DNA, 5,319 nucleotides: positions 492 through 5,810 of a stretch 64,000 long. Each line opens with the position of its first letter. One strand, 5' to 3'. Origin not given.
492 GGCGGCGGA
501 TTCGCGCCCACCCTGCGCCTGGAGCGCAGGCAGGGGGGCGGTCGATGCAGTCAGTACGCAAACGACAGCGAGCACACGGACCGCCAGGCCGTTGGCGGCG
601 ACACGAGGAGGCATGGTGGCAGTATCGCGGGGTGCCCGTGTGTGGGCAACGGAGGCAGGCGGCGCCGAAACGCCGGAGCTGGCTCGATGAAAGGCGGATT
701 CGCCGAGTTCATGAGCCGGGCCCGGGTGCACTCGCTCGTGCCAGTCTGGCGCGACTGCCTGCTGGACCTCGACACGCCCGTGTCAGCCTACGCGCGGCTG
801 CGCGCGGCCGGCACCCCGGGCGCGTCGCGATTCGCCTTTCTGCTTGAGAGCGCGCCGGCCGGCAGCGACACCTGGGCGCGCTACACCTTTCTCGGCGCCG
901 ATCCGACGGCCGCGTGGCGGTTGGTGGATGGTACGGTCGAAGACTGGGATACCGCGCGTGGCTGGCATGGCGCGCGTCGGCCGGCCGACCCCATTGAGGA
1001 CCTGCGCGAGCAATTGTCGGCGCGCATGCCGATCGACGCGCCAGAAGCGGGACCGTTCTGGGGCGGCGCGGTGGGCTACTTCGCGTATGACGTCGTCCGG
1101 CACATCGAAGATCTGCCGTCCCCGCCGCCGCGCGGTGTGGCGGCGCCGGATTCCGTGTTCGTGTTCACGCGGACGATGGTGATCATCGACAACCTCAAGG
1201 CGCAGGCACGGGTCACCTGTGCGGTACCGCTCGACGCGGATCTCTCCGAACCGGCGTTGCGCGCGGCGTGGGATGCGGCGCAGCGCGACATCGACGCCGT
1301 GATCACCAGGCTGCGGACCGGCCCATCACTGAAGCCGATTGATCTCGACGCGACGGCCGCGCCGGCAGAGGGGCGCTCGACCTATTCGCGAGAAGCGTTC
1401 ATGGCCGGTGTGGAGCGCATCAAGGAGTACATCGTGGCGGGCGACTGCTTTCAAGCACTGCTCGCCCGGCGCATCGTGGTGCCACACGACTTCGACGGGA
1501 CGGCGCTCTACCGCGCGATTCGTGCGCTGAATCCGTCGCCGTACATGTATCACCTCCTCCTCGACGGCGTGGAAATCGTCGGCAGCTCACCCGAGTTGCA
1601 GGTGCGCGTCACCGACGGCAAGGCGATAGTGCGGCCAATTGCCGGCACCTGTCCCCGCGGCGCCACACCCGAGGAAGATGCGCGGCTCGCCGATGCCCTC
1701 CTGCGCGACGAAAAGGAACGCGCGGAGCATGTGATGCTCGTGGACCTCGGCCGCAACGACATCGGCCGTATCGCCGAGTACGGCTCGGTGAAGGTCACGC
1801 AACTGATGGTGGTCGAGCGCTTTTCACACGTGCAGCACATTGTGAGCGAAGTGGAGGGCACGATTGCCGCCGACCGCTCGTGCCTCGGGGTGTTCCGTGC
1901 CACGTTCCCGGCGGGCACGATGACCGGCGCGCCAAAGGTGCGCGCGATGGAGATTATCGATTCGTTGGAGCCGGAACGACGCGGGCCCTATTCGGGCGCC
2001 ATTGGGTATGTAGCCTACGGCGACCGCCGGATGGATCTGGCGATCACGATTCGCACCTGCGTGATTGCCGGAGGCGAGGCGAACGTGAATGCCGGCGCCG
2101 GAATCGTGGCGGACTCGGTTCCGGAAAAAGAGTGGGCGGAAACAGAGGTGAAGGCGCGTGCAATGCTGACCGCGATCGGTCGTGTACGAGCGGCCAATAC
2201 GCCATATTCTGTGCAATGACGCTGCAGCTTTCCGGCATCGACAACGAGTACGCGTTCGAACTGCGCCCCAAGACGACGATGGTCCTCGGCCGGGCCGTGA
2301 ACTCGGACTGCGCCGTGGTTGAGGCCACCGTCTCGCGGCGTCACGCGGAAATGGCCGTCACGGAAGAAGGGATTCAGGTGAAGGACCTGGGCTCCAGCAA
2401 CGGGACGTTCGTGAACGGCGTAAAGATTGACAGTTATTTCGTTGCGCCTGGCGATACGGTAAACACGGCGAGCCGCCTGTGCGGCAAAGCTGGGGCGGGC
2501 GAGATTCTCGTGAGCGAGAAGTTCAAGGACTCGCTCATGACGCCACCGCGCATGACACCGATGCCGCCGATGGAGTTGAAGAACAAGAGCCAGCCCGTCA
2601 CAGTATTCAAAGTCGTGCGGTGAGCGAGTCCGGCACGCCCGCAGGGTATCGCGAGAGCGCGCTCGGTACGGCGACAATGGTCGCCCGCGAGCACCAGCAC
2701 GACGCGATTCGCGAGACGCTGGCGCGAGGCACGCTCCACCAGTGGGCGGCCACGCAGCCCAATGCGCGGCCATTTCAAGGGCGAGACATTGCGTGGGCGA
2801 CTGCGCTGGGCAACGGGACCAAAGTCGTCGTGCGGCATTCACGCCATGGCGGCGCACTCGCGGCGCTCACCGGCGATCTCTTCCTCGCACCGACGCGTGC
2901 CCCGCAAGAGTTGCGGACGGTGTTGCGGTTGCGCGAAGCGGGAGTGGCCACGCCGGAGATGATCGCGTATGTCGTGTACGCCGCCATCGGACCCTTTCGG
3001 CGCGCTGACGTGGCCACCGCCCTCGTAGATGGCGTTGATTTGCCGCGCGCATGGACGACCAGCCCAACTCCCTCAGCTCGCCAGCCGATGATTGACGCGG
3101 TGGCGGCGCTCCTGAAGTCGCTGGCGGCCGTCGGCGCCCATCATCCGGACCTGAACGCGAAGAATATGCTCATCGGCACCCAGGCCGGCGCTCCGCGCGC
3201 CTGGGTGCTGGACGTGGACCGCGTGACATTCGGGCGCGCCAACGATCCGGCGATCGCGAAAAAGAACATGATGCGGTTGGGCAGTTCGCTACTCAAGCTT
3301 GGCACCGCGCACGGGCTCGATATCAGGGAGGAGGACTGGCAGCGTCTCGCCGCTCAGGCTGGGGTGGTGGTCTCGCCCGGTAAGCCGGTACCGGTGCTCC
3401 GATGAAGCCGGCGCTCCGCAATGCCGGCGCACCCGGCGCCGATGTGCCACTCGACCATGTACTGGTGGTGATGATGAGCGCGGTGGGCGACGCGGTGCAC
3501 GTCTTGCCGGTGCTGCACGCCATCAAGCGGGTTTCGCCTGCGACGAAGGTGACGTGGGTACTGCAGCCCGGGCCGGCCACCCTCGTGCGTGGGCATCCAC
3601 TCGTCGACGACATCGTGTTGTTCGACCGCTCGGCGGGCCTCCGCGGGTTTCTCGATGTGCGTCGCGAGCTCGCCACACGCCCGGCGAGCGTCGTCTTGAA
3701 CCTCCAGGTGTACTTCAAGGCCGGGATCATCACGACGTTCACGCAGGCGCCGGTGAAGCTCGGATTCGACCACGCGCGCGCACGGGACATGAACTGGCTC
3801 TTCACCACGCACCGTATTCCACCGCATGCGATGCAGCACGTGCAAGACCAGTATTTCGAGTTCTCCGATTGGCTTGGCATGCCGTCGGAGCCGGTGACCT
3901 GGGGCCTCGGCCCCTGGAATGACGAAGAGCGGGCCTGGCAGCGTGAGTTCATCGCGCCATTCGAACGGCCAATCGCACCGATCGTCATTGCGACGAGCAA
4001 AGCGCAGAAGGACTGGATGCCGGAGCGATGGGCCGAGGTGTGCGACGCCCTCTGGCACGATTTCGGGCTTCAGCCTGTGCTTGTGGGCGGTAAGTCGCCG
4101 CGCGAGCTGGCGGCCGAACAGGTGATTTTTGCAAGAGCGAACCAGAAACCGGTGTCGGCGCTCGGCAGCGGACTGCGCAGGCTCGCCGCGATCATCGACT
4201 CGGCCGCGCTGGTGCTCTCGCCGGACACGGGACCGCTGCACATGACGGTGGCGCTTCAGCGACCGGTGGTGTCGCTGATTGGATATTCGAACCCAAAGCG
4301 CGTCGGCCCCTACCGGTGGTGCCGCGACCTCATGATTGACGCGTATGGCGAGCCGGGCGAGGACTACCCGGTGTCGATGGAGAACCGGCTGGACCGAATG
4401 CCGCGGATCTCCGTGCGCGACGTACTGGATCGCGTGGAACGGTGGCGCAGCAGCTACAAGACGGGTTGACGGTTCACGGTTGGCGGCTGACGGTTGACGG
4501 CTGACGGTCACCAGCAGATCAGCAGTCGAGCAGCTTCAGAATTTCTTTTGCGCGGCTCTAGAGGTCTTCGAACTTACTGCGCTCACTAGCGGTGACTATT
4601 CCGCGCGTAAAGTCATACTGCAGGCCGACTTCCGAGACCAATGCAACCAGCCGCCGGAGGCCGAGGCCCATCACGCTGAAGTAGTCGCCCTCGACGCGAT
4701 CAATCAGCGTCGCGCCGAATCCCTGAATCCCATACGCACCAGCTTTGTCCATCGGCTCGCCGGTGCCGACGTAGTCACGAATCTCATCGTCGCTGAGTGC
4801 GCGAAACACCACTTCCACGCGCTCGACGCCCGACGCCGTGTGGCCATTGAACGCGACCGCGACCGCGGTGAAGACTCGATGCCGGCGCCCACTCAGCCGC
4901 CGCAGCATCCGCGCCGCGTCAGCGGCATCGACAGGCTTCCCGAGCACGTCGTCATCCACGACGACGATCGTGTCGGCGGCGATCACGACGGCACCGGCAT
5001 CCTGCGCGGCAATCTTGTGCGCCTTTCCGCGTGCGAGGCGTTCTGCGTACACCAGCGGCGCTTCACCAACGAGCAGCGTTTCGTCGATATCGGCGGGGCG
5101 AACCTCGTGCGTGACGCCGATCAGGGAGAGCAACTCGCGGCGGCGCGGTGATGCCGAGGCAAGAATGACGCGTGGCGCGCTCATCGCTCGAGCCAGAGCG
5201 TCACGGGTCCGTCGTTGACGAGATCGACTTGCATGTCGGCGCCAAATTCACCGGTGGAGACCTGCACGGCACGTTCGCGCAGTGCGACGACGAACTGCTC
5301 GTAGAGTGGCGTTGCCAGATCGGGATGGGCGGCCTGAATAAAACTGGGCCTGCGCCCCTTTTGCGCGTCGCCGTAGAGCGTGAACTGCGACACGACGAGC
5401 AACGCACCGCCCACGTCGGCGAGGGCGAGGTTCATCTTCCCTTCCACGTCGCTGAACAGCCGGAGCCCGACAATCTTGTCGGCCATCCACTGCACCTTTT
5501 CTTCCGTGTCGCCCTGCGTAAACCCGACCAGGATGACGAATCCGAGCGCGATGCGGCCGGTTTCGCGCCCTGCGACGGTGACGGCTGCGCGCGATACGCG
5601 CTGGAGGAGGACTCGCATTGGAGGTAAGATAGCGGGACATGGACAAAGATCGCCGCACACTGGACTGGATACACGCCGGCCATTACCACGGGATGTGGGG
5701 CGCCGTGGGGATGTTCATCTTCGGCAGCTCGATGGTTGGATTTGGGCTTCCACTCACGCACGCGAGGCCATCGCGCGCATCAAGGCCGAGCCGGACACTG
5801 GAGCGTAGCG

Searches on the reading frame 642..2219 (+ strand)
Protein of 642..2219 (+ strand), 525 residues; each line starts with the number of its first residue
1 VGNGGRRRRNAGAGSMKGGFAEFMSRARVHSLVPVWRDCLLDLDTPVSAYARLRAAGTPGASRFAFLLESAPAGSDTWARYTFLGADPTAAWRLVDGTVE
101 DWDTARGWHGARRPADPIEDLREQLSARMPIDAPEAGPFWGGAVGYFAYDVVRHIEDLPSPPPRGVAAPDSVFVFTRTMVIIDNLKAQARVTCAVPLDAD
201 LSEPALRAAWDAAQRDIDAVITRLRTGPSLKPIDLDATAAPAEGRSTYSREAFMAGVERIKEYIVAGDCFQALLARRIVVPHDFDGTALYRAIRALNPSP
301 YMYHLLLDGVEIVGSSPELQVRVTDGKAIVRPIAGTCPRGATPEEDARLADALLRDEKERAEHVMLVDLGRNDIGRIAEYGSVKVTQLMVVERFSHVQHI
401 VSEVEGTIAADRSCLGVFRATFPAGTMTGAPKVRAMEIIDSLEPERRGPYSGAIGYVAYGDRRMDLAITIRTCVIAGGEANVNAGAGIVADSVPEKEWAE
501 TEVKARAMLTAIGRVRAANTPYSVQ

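Call 73: search_protein_families(library=pfam, proteins=[window:642-2219:+], max_evalue=0.00001)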
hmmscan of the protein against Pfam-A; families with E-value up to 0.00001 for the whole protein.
window:642-2219:+ (525 aa): 2 families
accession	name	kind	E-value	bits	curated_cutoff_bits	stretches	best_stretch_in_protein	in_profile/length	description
PF00425.24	Chorismate_bind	-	7.4e-88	294.9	27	1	250-504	2-257/257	chorismate binding enzyme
PF04715.19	Anth_synt_I_N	-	5.7e-26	91.9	23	1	42-188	1-137/140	Anthranilate synthase component I, N terminal region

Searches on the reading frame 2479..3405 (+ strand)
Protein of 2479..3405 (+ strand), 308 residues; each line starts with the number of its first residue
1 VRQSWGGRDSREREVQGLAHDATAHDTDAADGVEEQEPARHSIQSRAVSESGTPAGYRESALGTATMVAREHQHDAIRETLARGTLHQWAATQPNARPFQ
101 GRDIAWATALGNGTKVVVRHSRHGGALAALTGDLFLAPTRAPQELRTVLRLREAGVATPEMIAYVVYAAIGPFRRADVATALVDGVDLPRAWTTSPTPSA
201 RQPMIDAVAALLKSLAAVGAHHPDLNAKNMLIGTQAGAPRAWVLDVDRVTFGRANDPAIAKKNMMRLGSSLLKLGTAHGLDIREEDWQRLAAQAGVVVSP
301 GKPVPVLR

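Call 73: search_protein_families(library=pfam, proteins=[window:2479-3405:+], max_evalue=0.00001)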
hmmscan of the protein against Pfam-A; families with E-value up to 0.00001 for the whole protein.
window:2479-3405:+ (308 aa): 1 family
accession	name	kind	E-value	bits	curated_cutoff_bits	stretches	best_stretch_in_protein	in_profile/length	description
PF06293.20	Kdo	-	5.7e-21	75.3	21.3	1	97-291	12-204/207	Lipopolysaccharide kinase (Kdo/WaaP) family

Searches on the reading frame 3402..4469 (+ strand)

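Call 73: search_protein_families(library=pfam, proteins=[window:3402-4469:+], max_evalue=0.00001)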
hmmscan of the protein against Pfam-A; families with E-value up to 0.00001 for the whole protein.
window:3402-4469:+ (355 aa): 1 family
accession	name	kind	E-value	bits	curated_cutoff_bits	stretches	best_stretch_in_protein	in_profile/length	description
PF01075.23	Glyco_transf_9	-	1.7e-35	122.9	22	1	86-305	4-221/247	Glycosyltransferase family 9 (heptosyltransferase)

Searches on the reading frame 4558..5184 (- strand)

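Call 73: search_protein_families(library=pfam, proteins=[window:4558-5184:-], max_evalue=0.00001)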
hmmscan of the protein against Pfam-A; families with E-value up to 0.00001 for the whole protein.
window:4558-5184:- (208 aa): 1 family
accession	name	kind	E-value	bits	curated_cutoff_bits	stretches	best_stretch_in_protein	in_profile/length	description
PF02545.19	Maf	-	2.7e-62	210.2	27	1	5-185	1-186/187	Maf-like protein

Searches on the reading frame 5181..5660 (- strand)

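Call 73: search_protein_families(library=pfam, proteins=[window:5181-5660:-], max_evalue=0.00001)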
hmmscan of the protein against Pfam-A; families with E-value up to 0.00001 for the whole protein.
window:5181-5660:- (159 aa): 1 family
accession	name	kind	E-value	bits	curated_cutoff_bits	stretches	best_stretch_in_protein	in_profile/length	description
PF02580.21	Tyr_Deacylase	-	8e-58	195.3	25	1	16-158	1-144/144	D-Tyr-tRNA(Tyr) deacylase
